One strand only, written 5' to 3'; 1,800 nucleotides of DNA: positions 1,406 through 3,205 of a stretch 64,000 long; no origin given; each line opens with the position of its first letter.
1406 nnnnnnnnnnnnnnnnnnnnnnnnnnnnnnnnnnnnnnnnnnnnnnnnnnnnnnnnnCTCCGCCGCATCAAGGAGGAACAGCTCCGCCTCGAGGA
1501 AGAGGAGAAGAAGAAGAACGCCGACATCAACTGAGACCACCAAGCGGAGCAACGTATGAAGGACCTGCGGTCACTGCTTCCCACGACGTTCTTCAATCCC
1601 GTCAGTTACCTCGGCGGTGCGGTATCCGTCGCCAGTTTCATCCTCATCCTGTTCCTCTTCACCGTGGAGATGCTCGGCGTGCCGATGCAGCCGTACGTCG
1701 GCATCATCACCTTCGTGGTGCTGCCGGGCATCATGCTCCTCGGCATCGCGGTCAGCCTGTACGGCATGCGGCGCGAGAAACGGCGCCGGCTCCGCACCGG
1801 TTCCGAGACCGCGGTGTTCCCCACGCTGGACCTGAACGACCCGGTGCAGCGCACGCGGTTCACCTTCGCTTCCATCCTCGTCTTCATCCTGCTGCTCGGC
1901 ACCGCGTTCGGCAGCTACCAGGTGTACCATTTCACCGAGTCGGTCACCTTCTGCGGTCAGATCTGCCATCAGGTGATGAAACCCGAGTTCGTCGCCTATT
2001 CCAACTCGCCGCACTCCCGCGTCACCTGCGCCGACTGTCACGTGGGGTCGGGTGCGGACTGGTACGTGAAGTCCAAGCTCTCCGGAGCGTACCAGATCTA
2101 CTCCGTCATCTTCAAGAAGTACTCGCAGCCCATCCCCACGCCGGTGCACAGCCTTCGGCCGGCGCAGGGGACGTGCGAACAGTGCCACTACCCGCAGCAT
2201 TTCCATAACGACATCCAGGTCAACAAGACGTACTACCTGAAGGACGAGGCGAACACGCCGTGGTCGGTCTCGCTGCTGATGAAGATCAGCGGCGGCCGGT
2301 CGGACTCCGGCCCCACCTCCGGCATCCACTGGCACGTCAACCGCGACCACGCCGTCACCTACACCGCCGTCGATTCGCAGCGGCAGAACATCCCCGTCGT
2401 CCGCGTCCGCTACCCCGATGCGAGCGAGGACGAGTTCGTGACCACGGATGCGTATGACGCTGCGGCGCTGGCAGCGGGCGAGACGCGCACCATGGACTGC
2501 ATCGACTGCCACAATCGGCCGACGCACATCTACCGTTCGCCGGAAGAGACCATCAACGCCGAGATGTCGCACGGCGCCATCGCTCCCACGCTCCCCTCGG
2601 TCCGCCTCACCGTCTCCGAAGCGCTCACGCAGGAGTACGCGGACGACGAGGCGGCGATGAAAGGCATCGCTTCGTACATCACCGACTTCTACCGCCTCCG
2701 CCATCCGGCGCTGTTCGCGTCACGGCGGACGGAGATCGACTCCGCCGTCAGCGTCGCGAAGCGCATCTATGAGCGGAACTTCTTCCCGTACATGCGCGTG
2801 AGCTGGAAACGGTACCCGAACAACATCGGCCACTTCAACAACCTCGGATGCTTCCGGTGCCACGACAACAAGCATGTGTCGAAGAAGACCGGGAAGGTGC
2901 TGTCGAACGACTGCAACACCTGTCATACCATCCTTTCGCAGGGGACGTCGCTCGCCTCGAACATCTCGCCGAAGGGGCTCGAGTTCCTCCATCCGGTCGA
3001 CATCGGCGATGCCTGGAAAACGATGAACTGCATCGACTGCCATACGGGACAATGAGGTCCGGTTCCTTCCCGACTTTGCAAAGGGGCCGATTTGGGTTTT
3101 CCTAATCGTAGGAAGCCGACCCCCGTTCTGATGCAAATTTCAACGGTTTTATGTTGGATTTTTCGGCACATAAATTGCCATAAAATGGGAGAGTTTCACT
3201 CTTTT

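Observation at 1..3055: Two distinct inner-membrane multiheme quinol-oxidoreductase types adjacent (CbcL-like fusion and ImcH-like)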

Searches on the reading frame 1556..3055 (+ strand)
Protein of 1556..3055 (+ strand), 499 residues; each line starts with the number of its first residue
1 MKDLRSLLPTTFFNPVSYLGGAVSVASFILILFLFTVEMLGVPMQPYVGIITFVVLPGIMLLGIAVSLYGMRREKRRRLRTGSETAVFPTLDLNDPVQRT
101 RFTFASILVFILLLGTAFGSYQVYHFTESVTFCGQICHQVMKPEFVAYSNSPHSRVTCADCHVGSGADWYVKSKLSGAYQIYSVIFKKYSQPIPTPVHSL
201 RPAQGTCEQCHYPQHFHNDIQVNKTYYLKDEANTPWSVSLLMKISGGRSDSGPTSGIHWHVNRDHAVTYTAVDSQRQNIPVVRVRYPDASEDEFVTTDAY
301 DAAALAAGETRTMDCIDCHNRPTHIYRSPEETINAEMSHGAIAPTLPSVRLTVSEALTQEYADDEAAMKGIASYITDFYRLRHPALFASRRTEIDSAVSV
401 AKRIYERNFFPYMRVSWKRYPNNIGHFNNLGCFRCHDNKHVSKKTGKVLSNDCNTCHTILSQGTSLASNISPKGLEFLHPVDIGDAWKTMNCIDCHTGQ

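Call 5: search_protein_families(library=pfam, proteins=[window:1556-3055:+], max_evalue=0.01)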
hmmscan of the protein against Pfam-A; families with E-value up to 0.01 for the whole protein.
window:1556-3055:+ (499 aa): 5 families
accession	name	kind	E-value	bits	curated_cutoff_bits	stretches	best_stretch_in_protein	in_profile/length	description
PF03264.19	Cytochrom_NNT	-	6.2e-12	46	24.1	1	103-190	9-100/174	NapC/NirT cytochrome c family, N-terminal region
PF14522.11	Cytochrome_C7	-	2.2e-05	24.6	24.8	0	311-458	12-67/67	Cytochrome c7 and related cytochrome c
PF14537.11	Cytochrom_c3_2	-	5.1e-05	24.1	25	1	428-497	5-65/79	Cytochrome c3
PF22113.1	Mtrc-MtrF_II-IV_dom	-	0.00069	19.6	30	0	149-227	75-145/176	Outer membrane cytochrome MtrC/MtrF-like, domains II/IV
PF02085.21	Cytochrom_CIII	-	0.0023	18.7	22.9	0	144-215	19-86/101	Class III cytochrome C family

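Call 6: search_protein_families(library=ncbifam, proteins=[window:1556-3055:+], max_evalue=0.01)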
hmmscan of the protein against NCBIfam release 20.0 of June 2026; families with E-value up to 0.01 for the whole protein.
window:1556-3055:+ (499 aa): 4 families
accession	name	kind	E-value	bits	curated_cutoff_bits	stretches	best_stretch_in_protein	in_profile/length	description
TIGR03153.1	cytochr_NrfH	equivalog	1.2e-13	51.3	134.2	1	109-212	7-110/138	cytochrome c nitrite reductase small subunit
TIGR03508.1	decahem_SO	subfamily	1.3e-05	24.8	192.2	0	426-497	91-151/258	DmsE family decaheme c-type cytochrome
TIGR02162.1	torC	equivalog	0.0013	18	478.2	1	127-191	41-110/387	pentaheme c-type cytochrome TorC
TIGR02161.1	napC_nirT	subfamily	0.0074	16.2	310.6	0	122-187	37-107/185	periplasmic nitrate (or nitrite) reductase c-type cytochrome, NapC/NirT family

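Call 7: find_homologous_proteins(query=window:1556-3055:+, max_evalue=0.00001)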
Query window:1556-3055:+ (499 aa): 8000 proteins with E <= 0.00001 among 8000 candidates; the best 120 are listed.
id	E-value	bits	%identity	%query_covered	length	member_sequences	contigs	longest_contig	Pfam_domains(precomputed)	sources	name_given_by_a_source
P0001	0.0e+0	1156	98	100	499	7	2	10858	PF03264.20,PF14522.12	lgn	-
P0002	4.7e-291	984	80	100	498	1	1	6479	PF14537.12,PF03264.20,PF14522.12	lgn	-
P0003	5.5e-226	770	63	100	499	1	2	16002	PF03264.20,PF14522.12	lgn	-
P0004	3.9e-221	754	62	100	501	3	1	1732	PF14537.12,PF03264.20,PF14522.12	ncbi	-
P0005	7.0e-219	746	60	100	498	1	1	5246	PF03264.20,PF14522.12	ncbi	-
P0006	8.7e-219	746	62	100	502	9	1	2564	PF03264.20,PF14522.12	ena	-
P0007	7.5e-216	736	61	100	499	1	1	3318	PF03264.20,PF14522.12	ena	-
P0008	2.0e-215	735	60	100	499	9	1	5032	PF03264.20,PF14522.12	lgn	-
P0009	4.7e-215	734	59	100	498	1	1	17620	PF03264.20,PF14522.12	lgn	-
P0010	7.9e-214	730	59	100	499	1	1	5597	PF03264.20,PF14522.12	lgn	-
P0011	1.4e-213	729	59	100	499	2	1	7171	PF03264.20,PF14522.12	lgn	-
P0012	2.8e-213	728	59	100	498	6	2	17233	PF03264.20,PF14522.12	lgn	-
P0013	3.5e-213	727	59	99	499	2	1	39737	PF14537.12,PF03264.20,PF14522.12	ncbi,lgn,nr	ncbi:MAG: NapC/NirT family cytochrome c [Bacteroidetes bacterium]|nr:NapC/NirT family cytochrome c [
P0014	1.4e-211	722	59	99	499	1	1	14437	PF03264.20,PF14522.12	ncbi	-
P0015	1.2e-210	719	58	99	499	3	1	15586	PF03264.20,PF02085.22,PF14522.12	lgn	-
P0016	1.4e-210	719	58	100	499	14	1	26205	PF03264.20,PF14522.12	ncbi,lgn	-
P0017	2.6e-210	718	60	99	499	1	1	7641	PF03264.20,PF14522.12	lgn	-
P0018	8.3e-207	706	58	99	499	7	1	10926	PF03264.20,PF14522.12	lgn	-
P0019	1.4e-206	706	57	100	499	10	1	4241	PF03264.20,PF14522.12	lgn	-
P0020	2.7e-204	698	58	99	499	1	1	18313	PF14537.12,PF03264.20,PF14522.12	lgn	-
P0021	1.0e-198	680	58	99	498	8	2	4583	PF14537.12,PF03264.20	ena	-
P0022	1.9e-192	659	57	99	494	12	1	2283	PF03264.20,PF14522.12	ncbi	-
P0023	2.7e-191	655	55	99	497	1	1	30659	PF14537.12,PF03264.20,PF14522.12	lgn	-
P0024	9.7e-190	650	56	99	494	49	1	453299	PF03264.20,PF14522.12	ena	-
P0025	1.4e-189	650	56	99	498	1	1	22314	PF03264.20,PF14522.12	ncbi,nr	ncbi:MAG: NapC/NirT family cytochrome c [Ignavibacteriales bacterium]|nr:NapC/NirT family cytochrome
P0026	9.1e-189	647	56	99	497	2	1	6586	PF03264.20,PF14522.12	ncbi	-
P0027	2.7e-188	645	56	99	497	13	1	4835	PF14537.12,PF03264.20,PF14522.12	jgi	jgi:NapC/NirT cytochrome c family, N-terminal region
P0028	6.3e-188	644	56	99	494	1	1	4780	PF03264.20,PF14522.12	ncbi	-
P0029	7.4e-188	644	56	99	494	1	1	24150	PF03264.20,PF14522.12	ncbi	-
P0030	7.5e-188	644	56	99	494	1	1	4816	PF03264.20,PF14522.12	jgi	jgi:hypothetical protein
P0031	3.8e-187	641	55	99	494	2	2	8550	PF03264.20,PF14522.12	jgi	-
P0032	1.2e-186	640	55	99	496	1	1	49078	PF14537.12,PF03264.20,PF14522.12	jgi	jgi:nitrate/TMAO reductase-like tetraheme cytochrome c subunit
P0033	2.5e-186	639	55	99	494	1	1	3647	PF03264.20,PF14522.12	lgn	-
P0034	1.2e-185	637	57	97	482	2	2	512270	PF14537.12,PF03264.20,PF14522.12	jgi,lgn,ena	-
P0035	5.4e-185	634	54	99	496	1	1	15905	PF14537.12,PF03264.20,PF14522.12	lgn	-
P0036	4.9e-184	631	54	99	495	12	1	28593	PF14537.12,PF03264.20,PF14522.12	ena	-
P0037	6.1e-183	628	54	99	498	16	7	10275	PF14537.12,PF03264.20,PF14522.12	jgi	jgi:hypothetical protein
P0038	9.9e-183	627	53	99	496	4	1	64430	PF14537.12,PF03264.20,PF14522.12,PF22113.2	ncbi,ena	-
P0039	1.2e-181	623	53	99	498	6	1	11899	PF14537.12,PF03264.20,PF14522.12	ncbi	-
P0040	1.3e-180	620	54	99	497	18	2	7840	PF14537.12,PF03264.20,PF14522.12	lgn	-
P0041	1.5e-180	620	54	99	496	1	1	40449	PF03264.20,PF14522.12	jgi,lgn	jgi:nitrate/TMAO reductase-like tetraheme cytochrome c subunit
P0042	1.3e-179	617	53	99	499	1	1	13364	PF03264.20,PF14522.12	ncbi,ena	-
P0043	5.3e-178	611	52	99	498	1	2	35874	PF03264.20,PF14522.12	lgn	-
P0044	5.8e-177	608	52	99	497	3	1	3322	PF14537.12,PF03264.20,PF14522.12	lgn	-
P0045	7.4e-176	604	51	99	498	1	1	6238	PF14537.12,PF03264.20,PF14522.12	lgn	-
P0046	7.5e-176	604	52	99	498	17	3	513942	PF14537.12,PF03264.20,PF14522.12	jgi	jgi:hypothetical protein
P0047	1.6e-175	603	53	99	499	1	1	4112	PF14537.12,PF03264.20,PF14522.12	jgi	-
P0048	3.5e-175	602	50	99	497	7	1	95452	PF14537.12,PF03264.20,PF14522.12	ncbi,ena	-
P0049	4.0e-175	602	52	99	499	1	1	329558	PF14537.12,PF03264.20,PF14522.12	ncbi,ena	-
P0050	5.7e-175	601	51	99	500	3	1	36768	PF14537.12,PF03264.20,PF14522.12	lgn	-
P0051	8.4e-175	601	51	99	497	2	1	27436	PF14537.12,PF03264.20,PF14522.12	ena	-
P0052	6.1e-174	598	52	99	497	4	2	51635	PF14537.12,PF03264.20,PF14522.12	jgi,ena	-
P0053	8.3e-174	598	52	99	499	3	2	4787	PF14537.12,PF03264.20,PF14522.12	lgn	-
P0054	8.6e-174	597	51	99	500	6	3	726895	PF03264.20,PF14522.12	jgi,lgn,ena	-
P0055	1.6e-173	597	50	99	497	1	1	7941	PF14537.12,PF03264.20,PF14522.12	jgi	jgi:nitrate/TMAO reductase-like tetraheme cytochrome c subunit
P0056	1.9e-173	596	52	99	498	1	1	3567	PF14537.12,PF03264.20,PF14522.12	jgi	jgi:hypothetical protein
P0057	3.0e-173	596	52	99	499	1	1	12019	PF14537.12,PF03264.20,PF14522.12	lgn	-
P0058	8.4e-173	594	52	99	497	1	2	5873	PF14537.12,PF03264.20,PF14522.12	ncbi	-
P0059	1.6e-172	593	51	99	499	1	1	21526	PF14537.12,PF03264.20,PF14522.12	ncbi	-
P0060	2.0e-172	593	51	99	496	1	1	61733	PF14537.12,PF03264.20,PF14522.12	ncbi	ncbi:MAG: NapC/NirT family cytochrome c [bacterium]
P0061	6.7e-172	591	51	99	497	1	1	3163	PF14537.12,PF03264.20,PF14522.12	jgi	jgi:uncharacterized membrane protein YidH (DUF202 family)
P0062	9.8e-172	591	50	99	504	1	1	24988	PF14537.12,PF03264.20,PF14522.12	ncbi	ncbi:MAG: cytochrome c3 family protein [Bacteroidota bacterium]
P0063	1.1e-171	591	50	99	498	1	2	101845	PF14537.12,PF03264.20,PF14522.12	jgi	jgi:hypothetical protein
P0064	1.5e-171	590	49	98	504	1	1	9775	PF14537.12,PF03264.20,PF14522.12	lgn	-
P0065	1.9e-171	590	51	99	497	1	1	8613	PF14537.12,PF03264.20,PF14522.12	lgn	-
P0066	2.0e-171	590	50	99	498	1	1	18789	PF03264.20,PF14522.12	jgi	-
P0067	3.2e-171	589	49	99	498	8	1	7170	PF03264.20,PF14522.12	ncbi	-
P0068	3.4e-171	589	49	99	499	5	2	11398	PF14537.12,PF03264.20,PF14522.12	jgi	-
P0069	4.1e-171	589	51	99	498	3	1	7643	PF14537.12,PF03264.20,PF14522.12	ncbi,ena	-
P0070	4.2e-171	589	48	99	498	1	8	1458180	PF14537.12,PF03264.20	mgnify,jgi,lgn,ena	mgnify:CR=1 FL=1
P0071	5.0e-171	588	50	99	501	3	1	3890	PF14537.12,PF03264.20,PF14522.12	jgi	-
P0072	5.2e-171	588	49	99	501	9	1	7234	PF14537.12,PF03264.20,PF14522.12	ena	-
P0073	7.9e-171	588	49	99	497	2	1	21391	PF14537.12,PF03264.20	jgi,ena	-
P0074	1.1e-170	587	52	96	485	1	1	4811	PF14537.12,PF03264.20,PF14522.12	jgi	jgi:nitrate/TMAO reductase-like tetraheme cytochrome c subunit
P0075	1.3e-170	587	50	99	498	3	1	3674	PF14537.12,PF03264.20,PF14522.12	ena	-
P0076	1.4e-170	587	50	99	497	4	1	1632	PF14537.12,PF03264.20,PF14522.12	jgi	-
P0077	1.4e-170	587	50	99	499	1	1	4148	PF14537.12,PF03264.20,PF14522.12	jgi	jgi:hypothetical protein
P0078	1.7e-170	587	51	99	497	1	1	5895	PF03264.20,PF14522.12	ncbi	ncbi:MAG TPA: NapC/NirT family cytochrome c [Bacteroidota bacterium]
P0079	1.7e-170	587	50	99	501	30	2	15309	PF14537.12,PF03264.20,PF14522.12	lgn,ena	-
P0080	2.1e-170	586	51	99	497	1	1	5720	PF14537.12,PF03264.20,PF14522.12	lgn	-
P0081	2.2e-170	586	51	99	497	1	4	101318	PF14537.12,PF03264.20,PF14522.12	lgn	-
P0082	2.5e-170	586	49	99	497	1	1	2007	PF14537.12,PF03264.20,PF14522.12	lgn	-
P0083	2.6e-170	586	49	99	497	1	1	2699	PF14537.12,PF03264.20,PF14522.12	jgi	-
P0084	3.2e-170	586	49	99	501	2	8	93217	PF14537.12,PF03264.20,PF14522.12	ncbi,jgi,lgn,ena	-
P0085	4.8e-170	585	50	99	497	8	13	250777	PF03264.20,PF14522.12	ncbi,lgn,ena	ncbi:MAG: NapC/NirT family cytochrome c [Ignavibacterium sp.]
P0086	4.9e-170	585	50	99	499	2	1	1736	PF14537.12,PF03264.20,PF14522.12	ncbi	-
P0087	5.2e-170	585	51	99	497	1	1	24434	PF14537.12,PF03264.20,PF14522.12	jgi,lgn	-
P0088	6.0e-170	585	50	99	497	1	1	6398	PF14537.12,PF03264.20,PF14522.12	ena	-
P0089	7.2e-170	585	49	99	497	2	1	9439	PF14537.12,PF03264.20,PF14522.12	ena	-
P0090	8.2e-170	584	49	99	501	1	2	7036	PF14537.12,PF03264.20,PF14522.12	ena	-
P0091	9.8e-170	584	50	99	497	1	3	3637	PF14537.12,PF03264.20,PF14522.12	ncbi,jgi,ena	-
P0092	9.8e-170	584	51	99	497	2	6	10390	PF14537.12,PF03264.20,PF14522.12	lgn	-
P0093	2.5e-169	583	50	99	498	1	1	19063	PF14537.12,PF03264.20,PF14522.12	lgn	-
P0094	2.8e-169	583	49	99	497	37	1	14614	PF14537.12,PF03264.20,PF14522.12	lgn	-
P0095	3.2e-169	582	51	99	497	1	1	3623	PF14537.12,PF03264.20,PF14522.12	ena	-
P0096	3.4e-169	582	49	99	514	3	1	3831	PF03264.20,PF14522.12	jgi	jgi:nitrate/TMAO reductase-like tetraheme cytochrome c subunit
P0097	3.6e-169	582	50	99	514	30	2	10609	PF03264.20,PF14522.12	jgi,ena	-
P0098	3.7e-169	582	51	99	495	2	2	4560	PF03264.20,PF14522.12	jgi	-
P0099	4.4e-169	582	50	99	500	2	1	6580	PF14537.12,PF03264.20,PF14522.12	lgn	-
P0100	5.4e-169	582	49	99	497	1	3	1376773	PF14537.12,PF03264.20,PF14522.12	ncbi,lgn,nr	ncbi:MAG: NapC/NirT family cytochrome c [Ignavibacteriales bacterium]|nr:NapC/NirT family cytochrome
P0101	5.8e-169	582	49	99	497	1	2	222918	PF14537.12,PF03264.20,PF14522.12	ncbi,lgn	-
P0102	6.0e-169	581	50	99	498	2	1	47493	PF14537.12,PF03264.20,PF14522.12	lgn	-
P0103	6.9e-169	581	49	99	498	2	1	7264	PF03264.20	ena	-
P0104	8.1e-169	581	50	99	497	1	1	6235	PF03264.20,PF14522.12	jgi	-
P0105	8.6e-169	581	51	99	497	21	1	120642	PF03264.20,PF14522.12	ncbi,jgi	-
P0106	8.7e-169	581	51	99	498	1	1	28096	PF14537.12,PF03264.20,PF14522.12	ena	-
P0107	8.9e-169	581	50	99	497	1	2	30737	PF14537.12,PF03264.20,PF14522.12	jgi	jgi:hypothetical protein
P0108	9.4e-169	581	49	99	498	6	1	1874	PF14537.12,PF03264.20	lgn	-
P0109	1.1e-168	581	49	99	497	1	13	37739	PF14537.12,PF03264.20,PF14522.12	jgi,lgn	jgi:hypothetical protein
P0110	1.1e-168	581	50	99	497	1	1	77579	PF14537.12,PF03264.20,PF14522.12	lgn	-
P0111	1.2e-168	580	49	99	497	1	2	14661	PF14537.12,PF03264.20,PF14522.12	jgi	jgi:hypothetical protein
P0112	1.2e-168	580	49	99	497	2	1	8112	PF03264.20,PF14522.12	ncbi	ncbi:MAG TPA: NapC/NirT family cytochrome c [Bacteroidota bacterium]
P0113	1.3e-168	580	49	99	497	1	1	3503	PF14537.12,PF03264.20,PF14522.12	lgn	-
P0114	1.3e-168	580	50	99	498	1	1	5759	PF14537.12,PF03264.20,PF14522.12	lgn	-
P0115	1.3e-168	580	51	99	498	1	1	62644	PF14537.12,PF03264.20,PF14522.12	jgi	jgi:nitrate/TMAO reductase-like tetraheme cytochrome c subunit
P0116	1.4e-168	580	49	99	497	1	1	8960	PF14537.12,PF03264.20,PF14522.12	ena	-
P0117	1.5e-168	580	50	99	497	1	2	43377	PF14537.12,PF03264.20,PF14522.12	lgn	-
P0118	1.6e-168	580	51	99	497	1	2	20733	PF14537.12,PF03264.20,PF14522.12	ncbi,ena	ncbi:MAG: NapC/NirT family cytochrome c [Bacteroidota bacterium]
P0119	1.7e-168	580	50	100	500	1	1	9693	PF14537.12,PF03264.20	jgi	jgi:hypothetical protein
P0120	1.8e-168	580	48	99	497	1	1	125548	PF14537.12,PF03264.20,PF14522.12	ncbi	-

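Call 28: search_solved_structures(query=window:1556-3055:+, max_evalue=0.01, show_alignments=2)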
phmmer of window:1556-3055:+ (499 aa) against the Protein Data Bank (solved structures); distinct sequences matched with E-value up to 0.01: 1.
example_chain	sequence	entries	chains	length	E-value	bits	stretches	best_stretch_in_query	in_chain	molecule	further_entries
2j7a_C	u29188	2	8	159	0.0074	18.7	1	108-212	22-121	CYTOCHROME C QUINOL DEHYDROGENASE NRFH | NAPC/NIRT CYTOCHROME C FAMILY PROTEIN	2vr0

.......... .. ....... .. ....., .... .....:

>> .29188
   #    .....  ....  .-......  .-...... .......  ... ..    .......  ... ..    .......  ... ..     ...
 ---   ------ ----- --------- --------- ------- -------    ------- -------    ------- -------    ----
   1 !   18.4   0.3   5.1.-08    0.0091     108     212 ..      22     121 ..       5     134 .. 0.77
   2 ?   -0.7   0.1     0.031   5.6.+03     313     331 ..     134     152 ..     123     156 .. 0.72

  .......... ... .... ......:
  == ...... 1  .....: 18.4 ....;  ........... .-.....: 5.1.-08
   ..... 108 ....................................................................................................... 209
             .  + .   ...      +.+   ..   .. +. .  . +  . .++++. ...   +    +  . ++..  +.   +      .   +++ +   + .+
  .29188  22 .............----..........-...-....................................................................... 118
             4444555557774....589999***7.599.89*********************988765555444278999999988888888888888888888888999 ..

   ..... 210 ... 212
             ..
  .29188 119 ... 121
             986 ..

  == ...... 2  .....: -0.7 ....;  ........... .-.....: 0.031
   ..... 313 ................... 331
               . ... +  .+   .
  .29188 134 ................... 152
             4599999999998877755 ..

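Call 32: find_related_loci(query=A1, collection=genome_contigs, flank=10000)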
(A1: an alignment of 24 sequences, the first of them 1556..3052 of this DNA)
Query A1 (499 aa) in genome_contigs; peptide patterns used: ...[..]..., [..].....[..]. (x = any residue, [..] = any of these).
600 stretches matched a pattern (row limit reached: there are more); 564 encode a relative of the query (tblastn E <= 1e-3); the best 80 are kept; 80 distinct loci.
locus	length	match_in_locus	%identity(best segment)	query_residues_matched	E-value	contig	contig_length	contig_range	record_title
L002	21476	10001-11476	55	4-497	0e+0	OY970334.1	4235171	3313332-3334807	MAG: uncultured Bacteroidetes bacterium isolate MFD05512.bin.c.1 genome assembly, chromosome: 1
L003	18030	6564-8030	56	7-497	0e+0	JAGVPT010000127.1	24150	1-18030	MAG: Bacteroidetes bacterium isolate DeMMO3_9 c_000000033647, whole genome shotgun sequence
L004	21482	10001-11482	52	4-496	3e-178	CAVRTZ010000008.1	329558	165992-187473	MAG: uncultured Ignavibacteria bacterium isolate MFD02809.bin.2.75 genome assembly, contig: contig_183321, whole genome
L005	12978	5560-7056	51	2-499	2e-175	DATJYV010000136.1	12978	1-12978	MAG TPA_asm: Bacteroidota bacterium isolate SMAG_U15161 k141_131877, whole genome shotgun sequence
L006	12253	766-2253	49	4-499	7e-173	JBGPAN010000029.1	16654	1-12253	MAG: Bacteroidota bacterium isolate OBJ_0618_130150_128 k141_7813809_length_16654_cov_12.0000, whole genome shotgun sequ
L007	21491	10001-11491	49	4-499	3e-172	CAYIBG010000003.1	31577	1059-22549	MAG TPA_asm: uncultured Ignavibacteriaceae bacterium isolate ERP119705_co1_736 genome assembly, contig: NODE_1320_length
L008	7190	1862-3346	48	4-497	1e-171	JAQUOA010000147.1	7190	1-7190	MAG: Bacteroidota bacterium isolate STD1_190 NODE_34498_length_7190_cov_7.927085_Sandtown_D1, whole genome shotgun seque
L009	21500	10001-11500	48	1-499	3e-169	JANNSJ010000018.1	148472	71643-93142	MAG: Bacteroidota bacterium isolate SOY_31_metabat_225 SOY_31_k141_1248112, whole genome shotgun sequence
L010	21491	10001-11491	48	4-499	4e-167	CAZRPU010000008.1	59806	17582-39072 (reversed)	MAG TPA_asm: uncultured Ignavibacteriaceae bacterium isolate SRP237561_co1_256 genome assembly, contig: NODE_669_length_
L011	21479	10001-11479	50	5-496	7e-167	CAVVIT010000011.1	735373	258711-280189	MAG: Ignavibacteriota bacterium isolate MFD01476.bin.1.164 genome assembly, contig: contig_28933, whole genome shotgun s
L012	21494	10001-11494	50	4-499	3e-166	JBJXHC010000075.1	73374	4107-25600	MAG: Bacteroidota bacterium isolate F1F2.bin.124 k127_3538336, whole genome shotgun sequence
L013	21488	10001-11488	47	4-497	2e-166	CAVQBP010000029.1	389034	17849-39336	MAG: uncultured Bacteroidetes bacterium isolate MFD02923.bin.1.10 genome assembly, contig: contig_9726, whole genome sho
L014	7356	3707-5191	49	4-497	8e-167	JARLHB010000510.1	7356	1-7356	MAG: Ignavibacteriaceae bacterium isolate MAG_BO79 MetaBAT2_Bin_79_Oxic_k141_2299716, whole genome shotgun sequence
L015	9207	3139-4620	49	4-496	9e-166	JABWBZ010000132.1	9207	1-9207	MAG: bacterium isolate MAG_43 scaffold_9142, whole genome shotgun sequence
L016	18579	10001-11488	47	5-499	6e-165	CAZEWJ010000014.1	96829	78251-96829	MAG TPA_asm: uncultured Ignavibacteriaceae bacterium isolate SRP136066_co1_204 genome assembly, contig: NODE_116_length_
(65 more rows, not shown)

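Call 49: predict_structure(alignment_id=A1)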
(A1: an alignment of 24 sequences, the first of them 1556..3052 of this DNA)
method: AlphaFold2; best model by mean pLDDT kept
length: 499 residues; sequences in the alignment: 24
mean_pLDDT: 67.3   pTM: 0.50
mean pLDDT of the five models: 67.3, 66.0, 65.8, 62.4, 61.5
residues with pLDDT >= 90: 55; 70-90: 191; 50-70: 133; < 50: 120
segments of 3 or more residues with pLDDT < 50: 137-157, 159-171, 173-213, 250-261, 320-325, 411-415, 424-433, 496-499
pLDDT, mean of each block of 10 residues (from residue 1): 63 80 85 76 56 77 88 82 66 76 78 63 56 49 38 46 44 47 41 34 39 56 84 87 58 44 66 75 82 87 87 58 54 87 95 86 80 96 95 96 73 48 45 58 79 59 70 70 59 48
secondary structure, 60 per line:
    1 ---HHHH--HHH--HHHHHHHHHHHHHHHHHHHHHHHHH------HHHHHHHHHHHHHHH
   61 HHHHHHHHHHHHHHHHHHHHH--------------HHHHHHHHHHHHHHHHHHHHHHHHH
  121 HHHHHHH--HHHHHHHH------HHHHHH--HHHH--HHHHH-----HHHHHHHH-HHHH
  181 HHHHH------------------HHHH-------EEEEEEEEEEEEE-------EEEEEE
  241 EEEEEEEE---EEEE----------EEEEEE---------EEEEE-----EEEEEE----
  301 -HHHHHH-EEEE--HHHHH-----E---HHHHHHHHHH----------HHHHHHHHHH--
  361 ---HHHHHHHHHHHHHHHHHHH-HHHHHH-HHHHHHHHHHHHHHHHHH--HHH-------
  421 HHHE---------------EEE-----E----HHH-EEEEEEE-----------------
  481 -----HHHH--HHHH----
elements in order: H4-7 H15-39 H46-81 H96-127 H130-137 H144-149 H152-155 H158-162 H168-175 H177-185 H204-207 E215-227 E235-248 E252-255 E266-271 E281-285 E291-296 H302-307 E309-312 H315-319 H329-338 H349-358 H364-382 H384-389 H391-408 E440-442 E457-463 H486-489 H492-495
